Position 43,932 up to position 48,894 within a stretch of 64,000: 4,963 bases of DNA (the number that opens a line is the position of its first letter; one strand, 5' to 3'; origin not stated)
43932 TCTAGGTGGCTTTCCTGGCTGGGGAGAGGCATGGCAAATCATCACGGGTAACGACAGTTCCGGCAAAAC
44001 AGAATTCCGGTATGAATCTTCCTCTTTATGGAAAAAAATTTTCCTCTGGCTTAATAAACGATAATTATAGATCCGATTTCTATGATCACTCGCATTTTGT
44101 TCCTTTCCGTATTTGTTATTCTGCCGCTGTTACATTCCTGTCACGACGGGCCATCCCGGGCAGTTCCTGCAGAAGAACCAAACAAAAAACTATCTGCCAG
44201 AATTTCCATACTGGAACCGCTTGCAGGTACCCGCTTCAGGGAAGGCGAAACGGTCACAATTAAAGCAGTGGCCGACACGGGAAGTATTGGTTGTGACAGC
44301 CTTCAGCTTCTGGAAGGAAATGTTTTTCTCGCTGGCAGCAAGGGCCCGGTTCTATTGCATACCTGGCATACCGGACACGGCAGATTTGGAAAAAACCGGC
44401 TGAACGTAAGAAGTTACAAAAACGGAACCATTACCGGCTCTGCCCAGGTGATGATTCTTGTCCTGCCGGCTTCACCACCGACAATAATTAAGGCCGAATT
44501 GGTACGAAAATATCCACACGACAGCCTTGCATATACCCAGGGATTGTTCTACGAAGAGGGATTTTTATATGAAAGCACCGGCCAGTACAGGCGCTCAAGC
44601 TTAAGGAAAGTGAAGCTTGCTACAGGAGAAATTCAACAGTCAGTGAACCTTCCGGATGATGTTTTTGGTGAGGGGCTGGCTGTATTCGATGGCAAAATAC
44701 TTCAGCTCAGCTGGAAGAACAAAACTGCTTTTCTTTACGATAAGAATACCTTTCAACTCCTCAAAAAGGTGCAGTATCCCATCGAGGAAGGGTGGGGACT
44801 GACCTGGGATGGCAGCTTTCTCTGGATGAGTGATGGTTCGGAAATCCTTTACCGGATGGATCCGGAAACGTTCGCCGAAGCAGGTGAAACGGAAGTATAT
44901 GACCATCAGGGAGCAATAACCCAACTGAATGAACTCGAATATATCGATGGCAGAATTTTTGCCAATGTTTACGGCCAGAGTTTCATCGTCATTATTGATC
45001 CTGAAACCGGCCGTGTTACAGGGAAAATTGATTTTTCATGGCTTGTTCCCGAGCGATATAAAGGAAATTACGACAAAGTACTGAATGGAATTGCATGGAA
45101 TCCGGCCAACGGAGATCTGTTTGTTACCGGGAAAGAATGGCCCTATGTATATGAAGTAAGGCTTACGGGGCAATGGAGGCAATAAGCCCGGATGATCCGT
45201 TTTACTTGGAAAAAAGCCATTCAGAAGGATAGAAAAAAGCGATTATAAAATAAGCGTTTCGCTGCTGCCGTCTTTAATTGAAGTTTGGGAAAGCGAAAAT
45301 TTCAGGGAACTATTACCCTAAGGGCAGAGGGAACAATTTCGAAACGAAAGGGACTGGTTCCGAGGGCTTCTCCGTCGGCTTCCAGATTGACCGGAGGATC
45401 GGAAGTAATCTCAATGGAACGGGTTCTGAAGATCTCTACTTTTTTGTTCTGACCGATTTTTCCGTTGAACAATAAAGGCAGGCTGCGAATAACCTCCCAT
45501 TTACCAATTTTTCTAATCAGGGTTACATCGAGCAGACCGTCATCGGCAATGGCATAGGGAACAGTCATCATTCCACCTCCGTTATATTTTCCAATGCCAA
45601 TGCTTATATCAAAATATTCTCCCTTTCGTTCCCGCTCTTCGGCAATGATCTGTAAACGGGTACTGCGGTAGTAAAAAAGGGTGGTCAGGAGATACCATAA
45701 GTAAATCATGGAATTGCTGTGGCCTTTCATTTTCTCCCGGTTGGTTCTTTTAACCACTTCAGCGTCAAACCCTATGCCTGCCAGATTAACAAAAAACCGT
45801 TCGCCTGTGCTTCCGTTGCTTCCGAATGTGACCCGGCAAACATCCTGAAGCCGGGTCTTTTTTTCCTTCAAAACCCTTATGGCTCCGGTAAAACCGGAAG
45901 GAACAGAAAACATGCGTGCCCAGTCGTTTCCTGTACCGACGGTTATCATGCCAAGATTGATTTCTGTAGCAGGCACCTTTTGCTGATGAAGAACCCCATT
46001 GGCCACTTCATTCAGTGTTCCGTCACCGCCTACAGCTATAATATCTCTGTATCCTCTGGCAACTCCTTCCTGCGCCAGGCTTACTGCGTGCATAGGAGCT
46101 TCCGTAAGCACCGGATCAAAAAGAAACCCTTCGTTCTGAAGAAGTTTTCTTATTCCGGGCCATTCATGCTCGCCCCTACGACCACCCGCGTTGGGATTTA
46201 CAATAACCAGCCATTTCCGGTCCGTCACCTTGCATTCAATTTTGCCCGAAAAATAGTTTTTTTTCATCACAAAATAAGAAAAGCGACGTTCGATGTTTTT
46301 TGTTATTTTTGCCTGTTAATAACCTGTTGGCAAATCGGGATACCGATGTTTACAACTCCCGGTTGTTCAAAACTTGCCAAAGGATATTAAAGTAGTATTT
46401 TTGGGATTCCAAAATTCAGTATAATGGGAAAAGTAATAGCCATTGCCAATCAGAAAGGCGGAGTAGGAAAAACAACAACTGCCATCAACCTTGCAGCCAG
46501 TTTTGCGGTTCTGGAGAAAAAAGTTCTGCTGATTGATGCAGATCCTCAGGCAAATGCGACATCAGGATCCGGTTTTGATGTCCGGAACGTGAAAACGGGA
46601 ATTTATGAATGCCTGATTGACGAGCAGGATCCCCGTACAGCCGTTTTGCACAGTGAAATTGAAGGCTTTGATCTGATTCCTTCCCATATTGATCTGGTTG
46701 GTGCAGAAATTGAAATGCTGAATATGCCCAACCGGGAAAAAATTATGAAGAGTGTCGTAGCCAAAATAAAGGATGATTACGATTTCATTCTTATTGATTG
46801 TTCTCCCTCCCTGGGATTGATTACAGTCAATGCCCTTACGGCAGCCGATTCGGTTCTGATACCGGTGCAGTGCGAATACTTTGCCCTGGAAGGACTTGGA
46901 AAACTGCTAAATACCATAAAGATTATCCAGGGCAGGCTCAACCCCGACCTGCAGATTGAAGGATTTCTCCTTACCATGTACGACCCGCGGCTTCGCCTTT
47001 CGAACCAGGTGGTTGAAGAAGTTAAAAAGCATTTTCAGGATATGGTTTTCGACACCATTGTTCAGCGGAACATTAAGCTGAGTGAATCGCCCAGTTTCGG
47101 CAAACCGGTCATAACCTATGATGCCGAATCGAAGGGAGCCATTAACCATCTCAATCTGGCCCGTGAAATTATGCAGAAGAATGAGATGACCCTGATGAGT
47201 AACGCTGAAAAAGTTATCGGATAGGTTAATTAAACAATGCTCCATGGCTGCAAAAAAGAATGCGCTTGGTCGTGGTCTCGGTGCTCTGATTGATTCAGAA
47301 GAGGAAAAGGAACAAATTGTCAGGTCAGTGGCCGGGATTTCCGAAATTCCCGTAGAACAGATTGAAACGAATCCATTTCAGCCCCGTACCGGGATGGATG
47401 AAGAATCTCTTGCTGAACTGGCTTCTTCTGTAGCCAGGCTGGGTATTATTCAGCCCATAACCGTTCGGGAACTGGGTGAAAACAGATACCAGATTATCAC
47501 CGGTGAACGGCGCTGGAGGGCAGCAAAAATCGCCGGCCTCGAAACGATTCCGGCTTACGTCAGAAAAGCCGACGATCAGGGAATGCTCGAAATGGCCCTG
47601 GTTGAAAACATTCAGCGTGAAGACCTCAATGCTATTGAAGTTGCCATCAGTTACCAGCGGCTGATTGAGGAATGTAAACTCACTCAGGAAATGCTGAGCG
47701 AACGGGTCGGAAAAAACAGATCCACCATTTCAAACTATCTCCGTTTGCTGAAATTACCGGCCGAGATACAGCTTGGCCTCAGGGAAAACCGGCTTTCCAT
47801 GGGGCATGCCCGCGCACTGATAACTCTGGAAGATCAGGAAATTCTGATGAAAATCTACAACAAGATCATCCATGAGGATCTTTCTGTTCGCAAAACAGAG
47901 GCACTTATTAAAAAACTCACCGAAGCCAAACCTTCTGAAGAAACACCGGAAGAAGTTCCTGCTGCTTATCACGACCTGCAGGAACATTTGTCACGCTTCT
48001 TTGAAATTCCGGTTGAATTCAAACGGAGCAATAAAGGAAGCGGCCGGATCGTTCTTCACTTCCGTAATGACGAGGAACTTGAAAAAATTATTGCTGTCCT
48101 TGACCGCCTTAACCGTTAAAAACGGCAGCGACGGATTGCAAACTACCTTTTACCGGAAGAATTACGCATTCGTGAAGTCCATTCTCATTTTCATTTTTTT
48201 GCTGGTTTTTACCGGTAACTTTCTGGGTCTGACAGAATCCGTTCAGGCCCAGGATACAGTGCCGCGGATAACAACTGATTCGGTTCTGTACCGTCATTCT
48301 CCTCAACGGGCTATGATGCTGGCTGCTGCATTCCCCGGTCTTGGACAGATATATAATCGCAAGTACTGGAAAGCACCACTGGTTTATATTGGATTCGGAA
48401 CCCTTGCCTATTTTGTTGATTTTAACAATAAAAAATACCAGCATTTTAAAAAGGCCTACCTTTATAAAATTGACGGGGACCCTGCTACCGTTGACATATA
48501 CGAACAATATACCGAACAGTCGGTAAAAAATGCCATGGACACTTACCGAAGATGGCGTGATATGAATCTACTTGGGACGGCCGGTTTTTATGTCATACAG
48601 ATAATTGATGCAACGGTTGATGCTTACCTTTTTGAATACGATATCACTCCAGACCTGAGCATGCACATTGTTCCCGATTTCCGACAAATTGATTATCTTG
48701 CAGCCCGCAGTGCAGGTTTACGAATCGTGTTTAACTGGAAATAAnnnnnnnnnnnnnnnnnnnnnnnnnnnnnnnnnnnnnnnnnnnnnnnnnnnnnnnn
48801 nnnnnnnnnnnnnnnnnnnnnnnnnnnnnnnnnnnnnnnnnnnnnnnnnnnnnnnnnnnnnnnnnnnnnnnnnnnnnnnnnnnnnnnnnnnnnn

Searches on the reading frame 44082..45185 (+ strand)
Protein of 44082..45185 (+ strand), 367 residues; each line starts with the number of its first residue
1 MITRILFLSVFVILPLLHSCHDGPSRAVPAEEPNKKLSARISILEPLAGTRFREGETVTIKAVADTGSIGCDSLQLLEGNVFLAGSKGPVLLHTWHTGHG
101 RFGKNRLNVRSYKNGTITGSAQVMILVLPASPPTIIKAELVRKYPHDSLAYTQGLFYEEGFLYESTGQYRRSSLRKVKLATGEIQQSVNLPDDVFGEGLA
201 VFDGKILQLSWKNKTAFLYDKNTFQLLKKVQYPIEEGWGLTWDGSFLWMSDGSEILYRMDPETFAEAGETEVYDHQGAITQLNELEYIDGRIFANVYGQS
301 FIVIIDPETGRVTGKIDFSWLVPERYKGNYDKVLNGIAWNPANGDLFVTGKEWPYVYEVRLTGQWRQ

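Call 37: search_protein_families(library=pfam, proteins=[window:44082-45185:+], max_evalue=0.001)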
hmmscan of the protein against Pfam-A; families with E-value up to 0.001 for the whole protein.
window:44082-45185:+ (367 aa): 2 families
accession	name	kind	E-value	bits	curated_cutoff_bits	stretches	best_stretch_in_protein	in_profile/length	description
PF05096.18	Glu_cyclase_2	-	1.6e-88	296.8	22.3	1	131-361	20-249/249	Glutamine cyclotransferase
PF21959.2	DUF6923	-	2.6e-05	24.6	27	0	255-363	110-205/234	Repeat of unknown function (DUF6923)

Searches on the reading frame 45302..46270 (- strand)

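Call 37: search_protein_families(library=pfam, proteins=[window:45302-46270:-], max_evalue=0.001)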
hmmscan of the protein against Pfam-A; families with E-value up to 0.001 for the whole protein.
window:45302-46270:- (322 aa): 2 families
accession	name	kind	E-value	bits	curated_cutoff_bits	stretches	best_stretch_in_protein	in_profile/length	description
PF19279.4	YegS_C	-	1.4e-32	113.1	27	1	166-321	5-158/158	YegS C-terminal NAD kinase beta sandwich-like domain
PF00781.29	DAGK_cat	-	1.2e-29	102.8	23.6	1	19-147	1-125/125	Diacylglycerol kinase catalytic domain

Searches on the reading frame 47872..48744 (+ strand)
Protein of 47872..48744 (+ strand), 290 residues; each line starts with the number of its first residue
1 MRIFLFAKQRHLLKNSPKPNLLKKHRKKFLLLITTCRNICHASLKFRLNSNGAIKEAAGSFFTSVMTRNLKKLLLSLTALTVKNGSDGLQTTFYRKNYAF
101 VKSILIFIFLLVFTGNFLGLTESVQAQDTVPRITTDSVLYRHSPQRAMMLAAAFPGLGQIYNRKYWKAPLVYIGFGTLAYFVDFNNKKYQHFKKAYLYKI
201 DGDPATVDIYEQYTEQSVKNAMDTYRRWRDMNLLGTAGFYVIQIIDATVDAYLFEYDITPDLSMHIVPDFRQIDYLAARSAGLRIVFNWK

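Call 4: search_protein_families(library=pfam, proteins=[window:47872-48744:+], max_evalue=0.01)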
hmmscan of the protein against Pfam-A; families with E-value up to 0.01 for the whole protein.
window:47872-48744:+ (290 aa): 1 family
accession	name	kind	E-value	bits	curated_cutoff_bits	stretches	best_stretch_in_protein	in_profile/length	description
PF18935.5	DUF5683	-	2.8e-49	167.4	26.7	1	141-288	2-150/151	Family of unknown function (DUF5683)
